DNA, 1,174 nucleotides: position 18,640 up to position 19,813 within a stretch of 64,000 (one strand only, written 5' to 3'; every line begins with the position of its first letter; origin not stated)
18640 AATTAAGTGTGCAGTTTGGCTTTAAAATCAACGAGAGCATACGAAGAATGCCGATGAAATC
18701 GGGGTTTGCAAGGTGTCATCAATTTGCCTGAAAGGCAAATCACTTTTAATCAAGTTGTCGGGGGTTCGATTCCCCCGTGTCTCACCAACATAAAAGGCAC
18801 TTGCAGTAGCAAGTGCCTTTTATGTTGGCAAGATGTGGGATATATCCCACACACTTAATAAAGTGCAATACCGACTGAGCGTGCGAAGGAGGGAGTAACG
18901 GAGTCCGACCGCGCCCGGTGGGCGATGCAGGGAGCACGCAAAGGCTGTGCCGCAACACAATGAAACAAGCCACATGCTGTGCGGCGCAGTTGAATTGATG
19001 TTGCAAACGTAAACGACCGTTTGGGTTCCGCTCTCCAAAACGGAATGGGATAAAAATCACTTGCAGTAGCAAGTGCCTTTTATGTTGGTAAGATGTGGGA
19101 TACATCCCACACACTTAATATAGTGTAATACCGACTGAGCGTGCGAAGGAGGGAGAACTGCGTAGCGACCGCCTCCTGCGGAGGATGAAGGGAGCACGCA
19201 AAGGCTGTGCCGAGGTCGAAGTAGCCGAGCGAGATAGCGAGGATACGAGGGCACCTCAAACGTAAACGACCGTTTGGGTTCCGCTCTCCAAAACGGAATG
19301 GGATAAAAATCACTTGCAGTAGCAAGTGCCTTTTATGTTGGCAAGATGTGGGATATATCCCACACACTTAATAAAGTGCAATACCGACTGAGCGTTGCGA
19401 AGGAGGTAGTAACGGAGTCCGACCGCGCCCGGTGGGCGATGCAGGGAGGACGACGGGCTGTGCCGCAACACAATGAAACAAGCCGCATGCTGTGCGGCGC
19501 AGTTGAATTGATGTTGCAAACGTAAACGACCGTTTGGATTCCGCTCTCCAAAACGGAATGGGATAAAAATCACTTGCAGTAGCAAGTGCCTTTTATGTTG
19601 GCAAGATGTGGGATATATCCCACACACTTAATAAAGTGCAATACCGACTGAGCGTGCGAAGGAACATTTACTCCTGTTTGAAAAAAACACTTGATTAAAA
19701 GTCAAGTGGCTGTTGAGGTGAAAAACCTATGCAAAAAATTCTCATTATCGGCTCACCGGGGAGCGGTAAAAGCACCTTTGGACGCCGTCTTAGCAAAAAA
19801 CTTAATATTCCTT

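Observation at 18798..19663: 3.3-copy tandem array of ~255-bp units with covarying hairpins directly after the tRNA operon and attR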

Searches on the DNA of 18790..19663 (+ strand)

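Call 10: search_dna_similar(query=window:18790-19663:+, collection=plasmids, mode=distant, max_evalue=0.001)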
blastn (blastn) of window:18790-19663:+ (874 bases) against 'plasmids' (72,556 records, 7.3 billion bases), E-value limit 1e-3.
No match.

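Call 11: search_dna_similar(query=window:18790-19663:+, collection=phages, mode=distant, max_evalue=0.001)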
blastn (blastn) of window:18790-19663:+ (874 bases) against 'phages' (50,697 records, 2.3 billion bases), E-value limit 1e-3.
No match.
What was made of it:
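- Tried and rejected: Plasmid or phage origin. blastn of the array against PLSDB and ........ gave no match (calls 10, 11).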

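Call 70: build_rna_model(alignment_id=A2)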
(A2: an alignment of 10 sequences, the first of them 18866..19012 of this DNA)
Model R1 built from alignment A2 (10 sequences, 156 columns); structure: RNAalifold consensus.
model positions 149; base pairs 25; branch points 2; effective number of sequences 2.57; information 0.59 bits per position. Calibrated on 0.2 Mb of random sequence (short: E-values are rough).
structure used (alignment columns):
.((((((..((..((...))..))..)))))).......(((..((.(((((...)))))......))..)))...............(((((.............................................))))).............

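Call 71: search_with_rna_model(model_id=R1, sources=[window, L001, L002, L003, L004, L014, L016, L017, L018, L020, L021, L022, L023, L025, L026], max_evalue=1)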
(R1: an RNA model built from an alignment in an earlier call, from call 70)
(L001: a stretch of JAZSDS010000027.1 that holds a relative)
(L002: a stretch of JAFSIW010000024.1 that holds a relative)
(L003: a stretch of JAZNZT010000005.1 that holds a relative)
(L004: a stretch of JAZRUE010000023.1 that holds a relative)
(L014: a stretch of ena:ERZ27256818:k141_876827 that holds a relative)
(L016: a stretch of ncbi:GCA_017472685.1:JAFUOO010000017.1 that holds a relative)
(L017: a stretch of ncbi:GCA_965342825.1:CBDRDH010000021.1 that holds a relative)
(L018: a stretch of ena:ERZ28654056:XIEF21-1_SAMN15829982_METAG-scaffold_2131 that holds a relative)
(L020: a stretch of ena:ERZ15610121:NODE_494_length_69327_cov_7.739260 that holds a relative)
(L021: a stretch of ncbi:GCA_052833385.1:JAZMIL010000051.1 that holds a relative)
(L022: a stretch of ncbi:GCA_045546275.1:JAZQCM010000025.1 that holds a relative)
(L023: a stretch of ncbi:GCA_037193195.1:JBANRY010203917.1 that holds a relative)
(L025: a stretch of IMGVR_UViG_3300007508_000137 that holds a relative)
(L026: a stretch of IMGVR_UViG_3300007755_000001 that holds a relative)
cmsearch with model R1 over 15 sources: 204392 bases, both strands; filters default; matches with E-value up to 1: 22.
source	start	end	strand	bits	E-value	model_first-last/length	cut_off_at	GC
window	19379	19528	+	135.3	2.2e-34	1-149/149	no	0.59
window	18866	19015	+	130.6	4.1e-33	1-149/149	no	0.58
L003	1703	1849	+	129.9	6.3e-33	1-149/149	no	0.66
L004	579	726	+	129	1.1e-32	1-149/149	no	0.66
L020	6059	6208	-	127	3.8e-32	1-149/149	no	0.59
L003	529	678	+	122.7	5.3e-31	1-149/149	no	0.58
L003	835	983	+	119.9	2.9e-30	1-149/149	no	0.69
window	19126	19268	+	119.6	3.5e-30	1-149/149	no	0.59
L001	4147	4293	-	116.1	3.1e-29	1-149/149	no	0.71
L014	6897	7011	-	97.6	2.6e-24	1-149/149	no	0.61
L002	323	418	+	77.7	5.2e-19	1-149/149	no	0.61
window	26525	26660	-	69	1.1e-16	1-149/149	no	0.55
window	10797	10928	-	68.3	1.7e-16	1-149/149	no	0.57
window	30542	30673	-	66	7e-16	1-149/149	no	0.56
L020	5903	6026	-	63.4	3.3e-15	1-149/149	no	0.55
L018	6037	6169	+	62.7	5.2e-15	1-149/149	no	0.53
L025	1885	1982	+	23.8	0.00012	1-149/149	no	0.47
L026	3946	4043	+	23.8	0.00012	1-149/149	no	0.47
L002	452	573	+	22.9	0.00021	1-149/149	no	0.54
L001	4030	4132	-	12.3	0.14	1-149/149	no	0.5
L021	7776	7896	+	11.5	0.23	1-149/149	no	0.4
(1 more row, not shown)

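Call 78: search_with_rna_model(model_id=R1, source=window, filters=off, max_evalue=5)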
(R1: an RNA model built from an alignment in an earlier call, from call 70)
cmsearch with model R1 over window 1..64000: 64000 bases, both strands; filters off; matches with E-value up to 5: 10.
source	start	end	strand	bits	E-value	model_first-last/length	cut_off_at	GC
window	19379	19528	+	135.3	7e-35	1-149/149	no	0.59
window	18866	19015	+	130.6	1.3e-33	1-149/149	no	0.58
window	19126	19268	+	119.6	1.1e-30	1-149/149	no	0.59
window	26525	26660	-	69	3.5e-17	1-149/149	no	0.55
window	10797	10928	-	68.2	5.4e-17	1-149/149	no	0.57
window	30542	30673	-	65.9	2.2e-16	1-149/149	no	0.56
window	19646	19663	+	19.2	0.00063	8-25/149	no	0.61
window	62343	62469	+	5.9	2.2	1-149/149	no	0.43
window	53391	53440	+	5.4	3.1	87-136/149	no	0.48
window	63515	63621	+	4.7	4.8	1-149/149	no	0.43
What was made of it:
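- Model R1 finds 3 dispersed copies in the window (calls 71, 78).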

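Call 84: search_with_rna_model(model_id=R1, sources=[window, L001, L002, L003, L004, L014, L018, L020], max_evalue=1e-10, make_alignment=true)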
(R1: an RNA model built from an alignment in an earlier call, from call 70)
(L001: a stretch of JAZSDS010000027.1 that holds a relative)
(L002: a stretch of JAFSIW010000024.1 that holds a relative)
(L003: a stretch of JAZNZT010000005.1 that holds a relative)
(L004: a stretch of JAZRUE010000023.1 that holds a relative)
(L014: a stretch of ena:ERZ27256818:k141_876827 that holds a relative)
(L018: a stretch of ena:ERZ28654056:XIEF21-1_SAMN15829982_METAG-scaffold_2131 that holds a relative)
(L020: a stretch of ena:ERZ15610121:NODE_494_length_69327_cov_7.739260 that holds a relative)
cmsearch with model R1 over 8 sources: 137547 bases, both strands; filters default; matches with E-value up to 1e-10: 16.
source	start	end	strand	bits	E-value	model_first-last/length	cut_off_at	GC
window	19379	19528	+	135.3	1.5e-34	1-149/149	no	0.59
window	18866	19015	+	130.6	2.8e-33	1-149/149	no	0.58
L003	1703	1849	+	129.9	4.3e-33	1-149/149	no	0.66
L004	579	726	+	129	7.5e-33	1-149/149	no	0.66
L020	6059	6208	-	127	2.6e-32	1-149/149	no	0.59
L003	529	678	+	122.7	3.6e-31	1-149/149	no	0.58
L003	835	983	+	119.9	2e-30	1-149/149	no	0.69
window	19126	19268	+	119.6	2.4e-30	1-149/149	no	0.59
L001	4147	4293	-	116.1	2.1e-29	1-149/149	no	0.71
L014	6897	7011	-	97.6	1.7e-24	1-149/149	no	0.61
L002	323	418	+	77.7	3.5e-19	1-149/149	no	0.61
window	26525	26660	-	69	7.5e-17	1-149/149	no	0.55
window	10797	10928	-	68.3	1.2e-16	1-149/149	no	0.57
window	30542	30673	-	66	4.7e-16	1-149/149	no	0.56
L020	5903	6026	-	63.4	2.2e-15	1-149/149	no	0.55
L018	6037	6169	+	62.7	3.5e-15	1-149/149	no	0.53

Alignment A5: 16 matches aligned to the model, 184 columns, each read 5' to 3' on its own strand. Consensus structure (alignment columns), stored with it:
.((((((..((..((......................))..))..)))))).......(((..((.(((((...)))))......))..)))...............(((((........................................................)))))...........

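Call 92: search_with_rna_model(model_id=R1, sources=[L028, L029, L030, L031, L032, L033], max_evalue=0.01)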
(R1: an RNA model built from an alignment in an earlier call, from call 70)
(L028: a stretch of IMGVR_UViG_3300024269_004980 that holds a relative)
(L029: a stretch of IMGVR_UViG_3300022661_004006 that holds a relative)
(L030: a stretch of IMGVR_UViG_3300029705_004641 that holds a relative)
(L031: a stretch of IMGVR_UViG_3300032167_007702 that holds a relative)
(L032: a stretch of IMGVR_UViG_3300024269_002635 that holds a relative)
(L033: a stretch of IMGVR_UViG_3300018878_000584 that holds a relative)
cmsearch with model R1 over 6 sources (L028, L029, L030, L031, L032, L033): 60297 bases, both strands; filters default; matches with E-value up to 0.01: 8.
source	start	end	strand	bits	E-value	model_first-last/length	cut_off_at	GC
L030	7767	7908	+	70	1.8e-17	1-149/149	no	0.62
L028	1737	1883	-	64.2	6.2e-16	1-149/149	no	0.67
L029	681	827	-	64.2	6.2e-16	1-149/149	no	0.67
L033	5311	5457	-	64.2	6.2e-16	1-149/149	no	0.67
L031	9989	10118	-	49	6.7e-12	1-149/149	no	0.77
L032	2765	2894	-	49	6.7e-12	1-149/149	no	0.77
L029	1879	2000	-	38.1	5.6e-09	1-149/149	no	0.65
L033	6509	6630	-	38.1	5.6e-09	1-149/149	no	0.65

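Call 102: search_with_rna_model(model_id=R1, sources=[L034, L035, L036, L037, L038, L039, L040, L041, L042, L043, L044, L045, L046], max_evalue=0.001)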
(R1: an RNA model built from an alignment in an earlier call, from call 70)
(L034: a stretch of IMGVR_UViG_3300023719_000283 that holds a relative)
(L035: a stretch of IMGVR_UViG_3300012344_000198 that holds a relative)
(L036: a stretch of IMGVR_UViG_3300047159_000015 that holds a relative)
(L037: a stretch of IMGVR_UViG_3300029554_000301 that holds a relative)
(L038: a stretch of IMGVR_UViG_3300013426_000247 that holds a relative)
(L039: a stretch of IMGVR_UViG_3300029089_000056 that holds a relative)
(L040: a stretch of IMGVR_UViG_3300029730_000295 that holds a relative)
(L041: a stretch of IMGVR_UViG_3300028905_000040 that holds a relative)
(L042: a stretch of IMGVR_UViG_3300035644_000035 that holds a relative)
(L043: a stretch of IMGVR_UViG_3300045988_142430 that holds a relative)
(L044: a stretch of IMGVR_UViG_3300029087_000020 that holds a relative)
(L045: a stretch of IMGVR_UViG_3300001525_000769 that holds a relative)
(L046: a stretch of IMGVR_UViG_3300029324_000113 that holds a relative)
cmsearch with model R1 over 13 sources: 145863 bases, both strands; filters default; matches with E-value up to 0.001: 18.
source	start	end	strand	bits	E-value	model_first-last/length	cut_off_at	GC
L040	4505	4642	+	67.2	2.3e-16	1-149/149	no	0.59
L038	1837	1974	+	64.4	1.3e-15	1-149/149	no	0.61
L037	8026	8185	-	63.7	2e-15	1-149/149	no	0.61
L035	6235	6360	+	60.8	1.2e-14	1-149/149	no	0.62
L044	2017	2147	+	48.2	2.7e-11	1-149/149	no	0.63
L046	1020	1166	+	48.2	2.7e-11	1-149/149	no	0.61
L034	3814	3989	+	47.9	3.3e-11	1-149/149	no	0.69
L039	9341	9471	+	47.9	3.4e-11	1-149/149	no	0.63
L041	4687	4817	+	47.9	3.4e-11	1-149/149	no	0.63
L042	1610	1740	+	47.9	3.4e-11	1-149/149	no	0.63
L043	6199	6329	+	47.9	3.4e-11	1-149/149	no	0.63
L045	6816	6941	-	47.8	3.5e-11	1-149/149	no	0.68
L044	2797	2914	+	42.4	9.8e-10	1-149/149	no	0.66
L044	5720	5839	-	36.2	4.3e-08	1-149/149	no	0.7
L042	7992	8118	-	34.7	1.1e-07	1-149/149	no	0.72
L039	571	689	-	31.2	9.1e-07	1-149/149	no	0.69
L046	3788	3823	-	29.8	2.2e-06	36-71/149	no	0.75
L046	6897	6925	-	26.1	2.1e-05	41-69/149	no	0.76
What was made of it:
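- On MITE / small dispersed repeat: 6 copies in 64 kb (call 78), plus copies in MAGs and phages (calls 71, 92, 102).
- It finds about 20 copies in viral contigs (calls 92, 102). The same ~120-nt core occurs at non-tRNA sites and in phages (calls 71, 92, 102).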
